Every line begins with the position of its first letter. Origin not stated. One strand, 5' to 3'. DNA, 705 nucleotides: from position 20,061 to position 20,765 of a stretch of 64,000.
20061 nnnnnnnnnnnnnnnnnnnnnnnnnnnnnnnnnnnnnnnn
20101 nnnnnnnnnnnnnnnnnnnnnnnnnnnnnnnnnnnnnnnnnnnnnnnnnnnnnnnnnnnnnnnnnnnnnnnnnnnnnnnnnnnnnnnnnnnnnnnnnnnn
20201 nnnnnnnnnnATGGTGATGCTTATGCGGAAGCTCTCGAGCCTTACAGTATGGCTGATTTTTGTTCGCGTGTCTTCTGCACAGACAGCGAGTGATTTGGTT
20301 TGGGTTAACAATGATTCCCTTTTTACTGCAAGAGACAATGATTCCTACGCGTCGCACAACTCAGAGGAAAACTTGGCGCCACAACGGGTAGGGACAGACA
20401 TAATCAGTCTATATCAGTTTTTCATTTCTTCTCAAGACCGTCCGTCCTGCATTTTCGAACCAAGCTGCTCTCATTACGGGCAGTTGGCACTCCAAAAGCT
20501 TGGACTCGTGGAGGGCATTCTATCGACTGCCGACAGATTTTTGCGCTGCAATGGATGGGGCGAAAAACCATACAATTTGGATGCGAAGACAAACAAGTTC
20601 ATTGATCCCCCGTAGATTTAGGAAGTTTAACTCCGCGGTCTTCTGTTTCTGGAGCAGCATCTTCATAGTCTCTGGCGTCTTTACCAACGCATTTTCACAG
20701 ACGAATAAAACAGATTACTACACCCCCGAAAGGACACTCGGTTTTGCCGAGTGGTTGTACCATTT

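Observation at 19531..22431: Compact four-gene envelope cluster: LolA-like + secreted YidD-like + two paralogues sharing a C-terminal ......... membrane module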

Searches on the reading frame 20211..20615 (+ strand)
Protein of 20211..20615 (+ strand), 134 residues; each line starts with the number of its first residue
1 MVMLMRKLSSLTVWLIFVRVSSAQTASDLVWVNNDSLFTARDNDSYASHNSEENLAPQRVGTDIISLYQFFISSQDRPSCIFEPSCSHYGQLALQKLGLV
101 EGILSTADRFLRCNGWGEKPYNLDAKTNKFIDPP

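Call 3: search_protein_families(library=pfam, proteins=[window:20211-20615:+], max_evalue=1)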
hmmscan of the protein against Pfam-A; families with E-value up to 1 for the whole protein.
window:20211-20615:+ (134 aa): 2 families
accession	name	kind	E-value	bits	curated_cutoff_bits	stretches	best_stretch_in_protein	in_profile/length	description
PF01809.23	YidD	-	8.9e-18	64.3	27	1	62-121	5-64/67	Putative membrane protein insertion efficiency factor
PF19975.5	DO-GTPase1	-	0.059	13.1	27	1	5-60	102-154/271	Double-GTPase 1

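Call 4: search_protein_families(library=ncbifam, proteins=[window:20211-20615:+], max_evalue=1)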
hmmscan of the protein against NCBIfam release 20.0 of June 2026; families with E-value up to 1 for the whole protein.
window:20211-20615:+ (134 aa): 2 families
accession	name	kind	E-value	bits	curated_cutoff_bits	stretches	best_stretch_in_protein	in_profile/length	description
TIGR00278.2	TIGR00278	equivalog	1.4e-18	66.5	40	1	60-117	3-60/64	membrane protein insertion efficiency factor YidD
TIGR04241.1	adenoE3CR1rpt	equivalog_domain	0.036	14.4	37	1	26-88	19-76/81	membrane glycoprotein E3 CR1-alpha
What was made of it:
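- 20211..20615 (+): g2: a 134-aa exported YidD paralogue.
- Signal-like segment, about residues 1-23, with VSSA|QT as a possible cleavage site.
- Conserved extension, residues 24-61.
- YidD core, residues 62-121 (nt 20394-20573), with C80, C86 and C113. PF01809 scores 64.3 bits and TIGR00278 66.5 bits, both above cut-off (calls 3, 4).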

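Call 8: find_encoding_contigs(protein=window:20211-20615:+, flank=6000, max_places=6)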
Protein window:20211-20615:+ (134 aa): no gene with exactly this product is on record in the collection.
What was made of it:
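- Tried and rejected: The look-up of the window's g2 found no contig record (call 8).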

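Call 9: find_homologous_proteins(query=window:20211-20615:+)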
Query window:20211-20615:+ (134 aa): 5 proteins with E <= 0.001 among 8 candidates.
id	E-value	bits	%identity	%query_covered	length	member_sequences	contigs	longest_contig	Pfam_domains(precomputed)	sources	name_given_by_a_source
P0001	9.6e-85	299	100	100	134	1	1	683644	PF01809.24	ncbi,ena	-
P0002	3.8e-73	262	89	99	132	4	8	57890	PF01809.24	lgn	-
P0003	3.7e-42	161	58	99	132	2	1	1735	PF01809.24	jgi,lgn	jgi:putative membrane protein insertion efficiency factor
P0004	1.8e-25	107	46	95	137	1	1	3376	PF01809.24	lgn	-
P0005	6.0e-19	86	38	92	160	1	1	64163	PF01809.24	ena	-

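Call 10: find_encoding_contigs(protein=P0002, flank=8000, max_places=4)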
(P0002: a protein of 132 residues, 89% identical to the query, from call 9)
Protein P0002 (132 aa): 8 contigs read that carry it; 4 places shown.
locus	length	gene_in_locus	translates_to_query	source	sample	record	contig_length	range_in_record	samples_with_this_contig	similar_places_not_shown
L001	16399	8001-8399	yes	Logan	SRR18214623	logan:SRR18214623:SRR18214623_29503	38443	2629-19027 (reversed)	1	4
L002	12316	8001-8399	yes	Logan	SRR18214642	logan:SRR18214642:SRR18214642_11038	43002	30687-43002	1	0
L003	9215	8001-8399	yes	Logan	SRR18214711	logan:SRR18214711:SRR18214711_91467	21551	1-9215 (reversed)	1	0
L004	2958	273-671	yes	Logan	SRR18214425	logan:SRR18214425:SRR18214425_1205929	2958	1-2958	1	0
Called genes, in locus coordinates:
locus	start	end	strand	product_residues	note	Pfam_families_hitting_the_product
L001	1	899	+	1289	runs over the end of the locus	PF09286:Pro-kuma_activ, PF18962:Por_Secre_tail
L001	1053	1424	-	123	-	PF13730:HTH_36, PF13545:HTH_Crp_2 (weak)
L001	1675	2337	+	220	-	-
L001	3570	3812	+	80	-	-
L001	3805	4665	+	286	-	PF02900:LigB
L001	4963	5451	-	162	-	-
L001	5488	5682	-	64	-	-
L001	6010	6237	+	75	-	-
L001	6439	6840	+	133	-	-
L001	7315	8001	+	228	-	-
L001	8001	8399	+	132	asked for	PF01809:YidD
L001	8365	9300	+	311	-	-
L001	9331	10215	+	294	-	PF13428:TPR_14 (faint)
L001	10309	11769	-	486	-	PF02129:Peptidase_S15, PF01738:DLH (faint), PF20434:BD-FAE (faint), PF12697:Abhydrolase_6, PF00326:Peptidase_S9 (weak), PF12146:Hydrolase_4, PF08840:BAAT_C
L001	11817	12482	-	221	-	PF07853:DUF1648, PF13630:SdpI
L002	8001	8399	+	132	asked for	PF01809:YidD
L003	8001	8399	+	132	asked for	PF01809:YidD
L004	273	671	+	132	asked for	PF01809:YidD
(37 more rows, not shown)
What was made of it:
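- Checked: The orthologue of g4 in the closest relative is 294 aa (call 10).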

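Call 11: find_encoding_contigs(protein=P0005, flank=8000, max_places=4)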
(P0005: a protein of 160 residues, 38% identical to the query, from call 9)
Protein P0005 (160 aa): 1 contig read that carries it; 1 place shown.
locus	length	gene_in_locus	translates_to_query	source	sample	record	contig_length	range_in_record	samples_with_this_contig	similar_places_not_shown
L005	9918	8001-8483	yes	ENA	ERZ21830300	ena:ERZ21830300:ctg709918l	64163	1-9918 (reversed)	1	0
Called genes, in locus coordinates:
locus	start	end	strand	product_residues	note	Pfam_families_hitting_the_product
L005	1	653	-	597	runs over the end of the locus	PF17297:PEPCK_N, PF00821:PEPCK_GTP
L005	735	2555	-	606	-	PF07244:POTRA, PF08479:POTRA_2 (faint), PF07244:POTRA, PF01103:Omp85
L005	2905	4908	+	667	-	PF02310:B12-binding, PF04055:Radical_SAM, PF13282:DUF4070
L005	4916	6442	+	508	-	PF00437:T2SSE (faint), PF13191:AAA_16 (weak), PF00005:ABC_tran, PF02463:SMC_N, PF13401:AAA_22 (weak), PF13304:AAA_21, PF00005:ABC_tran, PF13304:AAA_21 (weak), +12 more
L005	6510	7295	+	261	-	PF01909:NTP_transf_2, PF18765:Polbeta, PF05168:HEPN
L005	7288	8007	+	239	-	-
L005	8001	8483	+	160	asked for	PF01809:YidD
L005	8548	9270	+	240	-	PF13424:TPR_12 (faint), PF00515:TPR_1 (faint), PF07719:TPR_2 (faint), PF13174:TPR_6 (faint), PF14559:TPR_19 (faint)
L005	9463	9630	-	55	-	-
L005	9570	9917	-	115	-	?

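Call 58: search_solved_structures(query=A4, max_evalue=1, show_alignments=2)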
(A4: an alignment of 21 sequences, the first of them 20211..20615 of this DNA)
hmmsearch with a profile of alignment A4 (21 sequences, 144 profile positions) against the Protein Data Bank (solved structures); distinct sequences matched with E-value up to 1: 0.

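Call 78: search_protein_representatives(alignment_id=A8)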
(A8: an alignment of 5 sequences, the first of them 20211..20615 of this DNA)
Query: 5 sequences, 134 profile positions. Proteins with E-value up to 0.001 (for the whole library): 10893; up to 1e-10: 1523; up to 1e-30: 10. The best 150 are listed.
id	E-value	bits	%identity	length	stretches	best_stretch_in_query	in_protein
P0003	8.9e-64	229.3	-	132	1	3-134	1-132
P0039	9.1e-47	174.3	-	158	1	5-133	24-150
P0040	2.9e-32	127.4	-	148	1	8-133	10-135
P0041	5.1e-32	126.6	-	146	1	4-133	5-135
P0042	5.5e-32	126.4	-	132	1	53-133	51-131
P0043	1.0e-31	125.5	-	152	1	5-133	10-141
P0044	1.1e-31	125.5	-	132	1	5-134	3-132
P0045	1.1e-31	125.5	-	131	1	9-133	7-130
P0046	1.6e-31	125.0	-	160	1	22-133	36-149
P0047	2.6e-31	124.3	-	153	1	7-133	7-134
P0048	4.7e-30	120.2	-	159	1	10-134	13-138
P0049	9.7e-30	119.2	-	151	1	7-133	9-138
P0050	9.8e-30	119.2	-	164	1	8-133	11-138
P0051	2.1e-29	118.1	-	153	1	5-133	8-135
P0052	2.5e-29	117.8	-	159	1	6-133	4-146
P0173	4.0e-22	94.5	-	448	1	61-133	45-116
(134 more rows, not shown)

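Call 80: search_protein_families(library=padloc, proteins=[window:20211-20615:+], max_evalue=0.01)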
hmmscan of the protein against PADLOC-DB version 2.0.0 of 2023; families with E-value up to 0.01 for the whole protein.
window:20211-20615:+ (134 aa): 0 families

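Call 92: find_related_loci(query=P0173, collection=metagenome_contigs, flank=6000)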
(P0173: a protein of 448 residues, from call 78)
Query P0173 (448 aa) in metagenome_contigs; peptide patterns used: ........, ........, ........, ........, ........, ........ (x = any residue, [..] = any of these).
83 stretches matched a pattern, but none encodes a relative of the query by tblastn (E <= 1e-3).
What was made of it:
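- Tried and rejected: It found nothing (call 92).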

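Call 94: find_related_loci(query=A9, collection=metagenome_contigs, flank=6000)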
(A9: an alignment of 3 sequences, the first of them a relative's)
Query A9 (448 aa) in metagenome_contigs; peptide patterns used: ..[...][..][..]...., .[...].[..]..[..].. (x = any residue, [..] = any of these).
146 stretches matched a pattern; 66 encode a relative of the query (tblastn E <= 1e-3); 66 distinct loci.
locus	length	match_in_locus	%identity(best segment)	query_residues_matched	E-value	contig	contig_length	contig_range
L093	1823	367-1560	51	40-445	2e-126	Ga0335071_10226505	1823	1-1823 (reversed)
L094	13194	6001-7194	34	12-440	3e-68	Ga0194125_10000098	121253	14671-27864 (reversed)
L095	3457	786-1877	31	35-429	9e-50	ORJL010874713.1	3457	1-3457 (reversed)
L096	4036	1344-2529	37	39-435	1e-49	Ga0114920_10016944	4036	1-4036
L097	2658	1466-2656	32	5-420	6e-50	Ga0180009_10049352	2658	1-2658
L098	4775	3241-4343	38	40-433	1e-47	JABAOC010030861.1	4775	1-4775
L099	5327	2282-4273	35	39-446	4e-47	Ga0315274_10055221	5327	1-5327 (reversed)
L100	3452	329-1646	33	15-435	1e-46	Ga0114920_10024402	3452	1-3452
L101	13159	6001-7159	35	39-435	9e-47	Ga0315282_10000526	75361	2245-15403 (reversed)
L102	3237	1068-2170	35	40-433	9e-46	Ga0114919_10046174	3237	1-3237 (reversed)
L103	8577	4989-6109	37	39-435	4e-45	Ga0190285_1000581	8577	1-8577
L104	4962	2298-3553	35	9-435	4e-43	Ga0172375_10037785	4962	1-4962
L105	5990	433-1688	35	9-435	4e-43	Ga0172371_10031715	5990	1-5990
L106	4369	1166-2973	39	40-435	7e-43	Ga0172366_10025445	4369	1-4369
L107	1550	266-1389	33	39-435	1e-43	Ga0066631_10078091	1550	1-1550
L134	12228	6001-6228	55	42-116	1e-20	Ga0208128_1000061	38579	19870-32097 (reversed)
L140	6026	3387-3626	46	39-117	2e-18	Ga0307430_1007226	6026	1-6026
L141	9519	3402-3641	46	39-117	2e-18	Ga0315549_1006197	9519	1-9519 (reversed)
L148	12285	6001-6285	39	29-119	3e-16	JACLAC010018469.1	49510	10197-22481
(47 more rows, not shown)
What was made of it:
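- Tried and rejected: The three-fusion alignment worked (call 94).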

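Call 97: search_protein_families(library=pfam, proteins=[L134:4682-5302:+, L134:6286-7569:+, L134:7570-8892:+, L148:4550-5680:+, L148:6461-7699:+, L148:7734-10787:+, L141:3610-4002:+, L141:4049-4630:+, L141:4660-5388:+], max_evalue=0.01)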
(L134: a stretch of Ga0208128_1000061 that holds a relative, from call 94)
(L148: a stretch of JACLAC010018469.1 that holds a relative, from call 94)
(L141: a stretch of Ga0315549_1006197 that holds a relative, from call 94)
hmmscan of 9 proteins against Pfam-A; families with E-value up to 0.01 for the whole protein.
L134:4682-5302:+ (206 aa): 2 families
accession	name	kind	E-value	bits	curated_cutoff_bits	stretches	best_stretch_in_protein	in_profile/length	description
PF02777.23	Sod_Fe_C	-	8.6e-36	122.5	20.9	1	98-199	1-101/102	Iron/manganese superoxide dismutases, C-terminal domain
PF00081.27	Sod_Fe_N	-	1.1e-28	99.9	27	1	3-89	2-81/82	Iron/manganese superoxide dismutases, alpha-hairpin domain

L134:6286-7569:+ (427 aa): 2 families
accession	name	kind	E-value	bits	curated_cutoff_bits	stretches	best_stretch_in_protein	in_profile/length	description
PF05193.26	Peptidase_M16_C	-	5.9e-38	131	23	1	171-346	2-180/181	Peptidase M16 inactive domain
PF00675.25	Peptidase_M16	-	1.8e-29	103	22.3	1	17-158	1-142/149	Insulinase (Peptidase family M16)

L134:7570-8892:+ (440 aa): 2 families
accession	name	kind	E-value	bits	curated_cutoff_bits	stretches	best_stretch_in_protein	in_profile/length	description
PF05193.26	Peptidase_M16_C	-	1.6e-43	149.1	23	1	182-365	2-179/181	Peptidase M16 inactive domain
PF00675.25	Peptidase_M16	-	2.2e-12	47.5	22.3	1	20-154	3-128/149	Insulinase (Peptidase family M16)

L148:4550-5680:+ (376 aa): 3 families
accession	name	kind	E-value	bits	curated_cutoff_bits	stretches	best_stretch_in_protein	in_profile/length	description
PF14583.12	Pectate_lyase22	-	1.1e-24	87.3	30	1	1-370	1-384/386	Oligogalacturonate lyase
PF07676.18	PD40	-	4e-11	43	20.9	1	342-364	14-37/38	WD40-like Beta Propeller Repeat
PF00930.27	DPPIV_N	-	0.00065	19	22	0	142-198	3-60/354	Dipeptidyl peptidase IV (DPP IV) N-terminal region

L148:6461-7699:+ (412 aa): 4 families
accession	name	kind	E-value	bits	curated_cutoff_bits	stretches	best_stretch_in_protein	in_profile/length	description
PF04055.27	Radical_SAM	-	9.7e-17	62.1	29.5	1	19-176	3-152/166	Radical SAM superfamily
PF13186.11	SPASM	-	4e-09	37.1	21.5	1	270-329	6-67/67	Iron-sulfur cluster-binding domain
PF13353.11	Fer4_12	-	3e-05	24.8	22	1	23-156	15-136/137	4Fe-4S single cluster domain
PF25202.1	DUF7834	-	0.00077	19.8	27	1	36-102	55-121/235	Family of unknown function (DUF7834)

L148:7734-10787:+ (1017 aa): 5 families
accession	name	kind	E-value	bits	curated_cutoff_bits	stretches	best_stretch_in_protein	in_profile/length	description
PF07587.16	PSD1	-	1.2e-97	326.6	28.5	1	705-959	1-240/244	Protein of unknown function (DUF1553)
PF07583.16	PSCyt2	-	6.4e-85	284.8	29.8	1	155-361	1-208/209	Protein of unknown function (DUF1549)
PF07635.16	PSCyt1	-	9e-16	58.7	22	1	47-105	1-58/59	Planctomycete cytochrome C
PF00034.26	Cytochrom_C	-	0.00051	21.7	21.3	1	45-124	10-87/90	Cytochrome c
PF13442.11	Cytochrome_CBB3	-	0.00064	20.4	27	0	42-123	9-68/68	Cytochrome C oxidase, cbb3-type, subunit III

L141:3610-4002:+ (130 aa): 0 families

L141:4049-4630:+ (193 aa): 4 families
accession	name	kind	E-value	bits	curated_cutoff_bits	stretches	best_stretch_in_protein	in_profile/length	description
PF13377.12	Peripla_BP_3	-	4.5e-15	56.6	26.5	1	39-149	2-114/167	Periplasmic binding protein-like domain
PF13407.12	Peripla_BP_4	-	1.4e-08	35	35.1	1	44-156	121-227/258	Periplasmic binding protein domain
PF00532.27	Peripla_BP_1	-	1.8e-07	31.4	22.2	1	38-152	112-230/281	Periplasmic binding proteins and sugar binding domain of LacI family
PF00990.26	GGDEF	-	2e-05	24.9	23.8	1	150-192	4-46/161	Diguanylate cyclase, GGDEF domain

L141:4660-5388:+ (242 aa): 4 families
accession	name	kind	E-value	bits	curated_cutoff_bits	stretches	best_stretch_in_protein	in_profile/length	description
PF07602.17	DUF1565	-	5.3e-06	26.4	20.3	1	64-103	2-41/257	Protein of unknown function (DUF1565)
PF13229.12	Beta_helix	-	6.5e-06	26.3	25.9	1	103-190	38-115/158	Right handed beta helix region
PF22842.2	Pel9A-like_beta_helix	-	0.0012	18.4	25.2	1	56-101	8-53/370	Pel9A-like, right handed beta helix region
PF14592.12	Chondroitinas_B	-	0.002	17.7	24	1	79-129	6-57/426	Chondroitinase B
